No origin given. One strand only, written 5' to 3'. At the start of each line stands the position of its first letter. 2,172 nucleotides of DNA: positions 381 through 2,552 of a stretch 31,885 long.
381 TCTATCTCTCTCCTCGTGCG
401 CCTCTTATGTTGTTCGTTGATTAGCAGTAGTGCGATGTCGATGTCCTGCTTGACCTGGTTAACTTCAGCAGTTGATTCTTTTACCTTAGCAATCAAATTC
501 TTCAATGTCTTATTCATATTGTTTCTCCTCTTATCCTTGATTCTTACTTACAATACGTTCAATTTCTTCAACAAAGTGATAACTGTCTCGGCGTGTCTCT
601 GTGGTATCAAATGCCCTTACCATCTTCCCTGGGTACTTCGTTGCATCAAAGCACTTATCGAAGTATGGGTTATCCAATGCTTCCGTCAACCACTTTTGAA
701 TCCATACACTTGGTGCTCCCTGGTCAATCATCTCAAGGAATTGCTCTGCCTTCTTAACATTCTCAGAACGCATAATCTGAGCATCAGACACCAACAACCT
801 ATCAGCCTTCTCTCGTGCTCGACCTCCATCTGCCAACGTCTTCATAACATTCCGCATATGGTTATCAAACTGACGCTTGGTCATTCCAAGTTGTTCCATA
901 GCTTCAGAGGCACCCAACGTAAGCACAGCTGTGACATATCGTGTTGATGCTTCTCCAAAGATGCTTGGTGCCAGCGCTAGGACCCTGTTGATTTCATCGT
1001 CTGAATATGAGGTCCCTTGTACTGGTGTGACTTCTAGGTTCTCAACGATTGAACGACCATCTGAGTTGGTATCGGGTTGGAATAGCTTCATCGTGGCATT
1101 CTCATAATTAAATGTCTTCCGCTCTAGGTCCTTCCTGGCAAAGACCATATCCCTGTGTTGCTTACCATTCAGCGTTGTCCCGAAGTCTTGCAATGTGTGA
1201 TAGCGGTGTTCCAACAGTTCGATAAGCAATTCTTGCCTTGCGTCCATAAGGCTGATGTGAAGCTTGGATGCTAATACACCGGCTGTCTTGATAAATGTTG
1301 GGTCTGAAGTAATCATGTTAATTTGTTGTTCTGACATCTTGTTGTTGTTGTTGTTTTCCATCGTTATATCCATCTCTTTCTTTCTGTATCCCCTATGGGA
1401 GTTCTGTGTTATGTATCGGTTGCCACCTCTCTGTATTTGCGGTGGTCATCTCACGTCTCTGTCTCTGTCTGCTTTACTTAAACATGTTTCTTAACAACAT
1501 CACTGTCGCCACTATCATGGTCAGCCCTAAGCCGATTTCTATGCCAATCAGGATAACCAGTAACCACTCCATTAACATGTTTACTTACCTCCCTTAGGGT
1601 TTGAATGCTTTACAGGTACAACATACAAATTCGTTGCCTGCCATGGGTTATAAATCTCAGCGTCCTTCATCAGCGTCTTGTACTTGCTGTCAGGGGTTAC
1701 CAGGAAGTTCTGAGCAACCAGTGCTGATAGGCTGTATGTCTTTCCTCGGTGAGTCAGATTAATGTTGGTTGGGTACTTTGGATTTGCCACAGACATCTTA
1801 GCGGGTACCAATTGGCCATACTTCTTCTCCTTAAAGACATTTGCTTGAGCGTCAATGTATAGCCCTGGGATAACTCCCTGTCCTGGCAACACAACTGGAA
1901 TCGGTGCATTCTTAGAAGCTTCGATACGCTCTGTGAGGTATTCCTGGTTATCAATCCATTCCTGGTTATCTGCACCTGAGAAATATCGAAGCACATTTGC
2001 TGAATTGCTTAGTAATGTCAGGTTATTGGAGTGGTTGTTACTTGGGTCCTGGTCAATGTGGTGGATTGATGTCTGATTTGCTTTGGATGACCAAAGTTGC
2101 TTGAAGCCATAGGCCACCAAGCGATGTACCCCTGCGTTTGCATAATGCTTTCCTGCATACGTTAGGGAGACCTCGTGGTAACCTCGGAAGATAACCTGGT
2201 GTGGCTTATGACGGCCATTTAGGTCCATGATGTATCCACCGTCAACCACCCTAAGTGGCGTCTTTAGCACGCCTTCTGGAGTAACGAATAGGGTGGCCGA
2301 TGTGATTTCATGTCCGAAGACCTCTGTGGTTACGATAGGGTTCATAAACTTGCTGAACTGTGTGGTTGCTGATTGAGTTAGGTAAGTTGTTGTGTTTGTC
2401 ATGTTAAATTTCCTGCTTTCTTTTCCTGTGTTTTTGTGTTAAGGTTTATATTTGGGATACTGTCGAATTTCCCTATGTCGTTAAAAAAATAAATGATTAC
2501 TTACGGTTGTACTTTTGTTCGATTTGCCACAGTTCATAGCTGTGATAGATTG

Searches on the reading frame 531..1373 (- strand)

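Call 7: search_protein_families(library=phrogs, proteins=[window:531-1373:-], max_evalue=0.001)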
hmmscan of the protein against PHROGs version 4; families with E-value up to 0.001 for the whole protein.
window:531-1373:- (280 aa): 0 families

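Call 11: search_protein_families(library=padloc, proteins=[window:531-1373:-], max_evalue=0.01)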
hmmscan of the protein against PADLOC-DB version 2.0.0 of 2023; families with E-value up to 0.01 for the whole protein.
window:531-1373:- (280 aa): 0 families

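Call 12: search_protein_families(library=ncbifam, proteins=[window:531-1373:-], max_evalue=0.01)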
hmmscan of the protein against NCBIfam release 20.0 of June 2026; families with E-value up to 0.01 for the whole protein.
window:531-1373:- (280 aa): 1 family
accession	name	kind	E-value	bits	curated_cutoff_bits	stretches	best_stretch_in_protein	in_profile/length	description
NF041471.1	phage_reg_YmfL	equivalog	0.0051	16.5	90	0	152-175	13-36/143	YmfL family putative regulatory protein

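Call 16: search_protein_families(library=pfam, proteins=[window:531-1373:-], max_evalue=0.01)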
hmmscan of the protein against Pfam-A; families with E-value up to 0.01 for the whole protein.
window:531-1373:- (280 aa): 1 family
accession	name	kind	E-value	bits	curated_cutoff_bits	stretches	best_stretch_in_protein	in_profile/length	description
PF20155.4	TMP_3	-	0.005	17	41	1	151-224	51-122/192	Tape measure protein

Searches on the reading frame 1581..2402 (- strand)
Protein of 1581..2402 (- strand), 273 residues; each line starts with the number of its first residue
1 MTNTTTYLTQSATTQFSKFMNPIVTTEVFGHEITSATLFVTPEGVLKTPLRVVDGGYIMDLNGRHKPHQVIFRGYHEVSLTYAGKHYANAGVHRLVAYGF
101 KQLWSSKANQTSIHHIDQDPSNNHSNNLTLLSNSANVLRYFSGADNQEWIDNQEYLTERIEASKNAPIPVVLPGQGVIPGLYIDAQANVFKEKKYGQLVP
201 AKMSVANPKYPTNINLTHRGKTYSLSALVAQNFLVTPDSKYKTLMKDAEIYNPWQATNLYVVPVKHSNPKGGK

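Call 7: search_protein_families(library=phrogs, proteins=[window:1581-2402:-], max_evalue=0.001)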
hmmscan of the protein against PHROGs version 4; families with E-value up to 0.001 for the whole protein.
window:1581-2402:- (273 aa): 6 families
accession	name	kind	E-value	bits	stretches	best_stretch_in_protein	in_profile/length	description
phrog_959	-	DNA, RNA and nucleotide metabolism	6e-12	46.5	1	39-145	19-111/138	HNH endonuclease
phrog_59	-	DNA, RNA and nucleotide metabolism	1.4e-09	38.8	1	56-139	156-234/423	HNH endonuclease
phrog_15471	-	DNA, RNA and nucleotide metabolism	1.2e-06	29.5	1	102-154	41-94/183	HNH endonuclease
phrog_1492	-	DNA, RNA and nucleotide metabolism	1.3e-06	28.8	1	56-137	78-156/414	HNH endonuclease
phrog_7545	-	DNA, RNA and nucleotide metabolism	1.4e-05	26.3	1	73-152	66-144/160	HNH endonuclease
phrog_21964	-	DNA, RNA and nucleotide metabolism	2.5e-05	25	1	80-150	154-221/244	HNH endonuclease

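Call 11: search_protein_families(library=padloc, proteins=[window:1581-2402:-], max_evalue=0.01)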
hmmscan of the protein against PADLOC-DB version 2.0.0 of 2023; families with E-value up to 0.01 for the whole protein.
window:1581-2402:- (273 aa): 2 families
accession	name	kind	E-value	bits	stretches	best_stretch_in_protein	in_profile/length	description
PDLC03687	HEase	-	1.8e-09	35.8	1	66-139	31-100/178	homing endonuclease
PDLC03672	HEase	-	0.00061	17.6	1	70-134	36-99/199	homing endonuclease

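Call 12: search_protein_families(library=ncbifam, proteins=[window:1581-2402:-], max_evalue=0.01)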
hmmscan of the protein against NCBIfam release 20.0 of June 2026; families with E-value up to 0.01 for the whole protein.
window:1581-2402:- (273 aa): 0 families

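Call 16: search_protein_families(library=pfam, proteins=[window:1581-2402:-], max_evalue=0.01)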
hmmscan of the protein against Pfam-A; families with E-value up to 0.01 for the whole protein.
window:1581-2402:- (273 aa): 1 family
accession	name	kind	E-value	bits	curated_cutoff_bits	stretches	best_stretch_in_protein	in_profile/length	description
PF13392.12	HNH_3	-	0.00049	20.1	24.8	1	112-137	20-45/46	HNH endonuclease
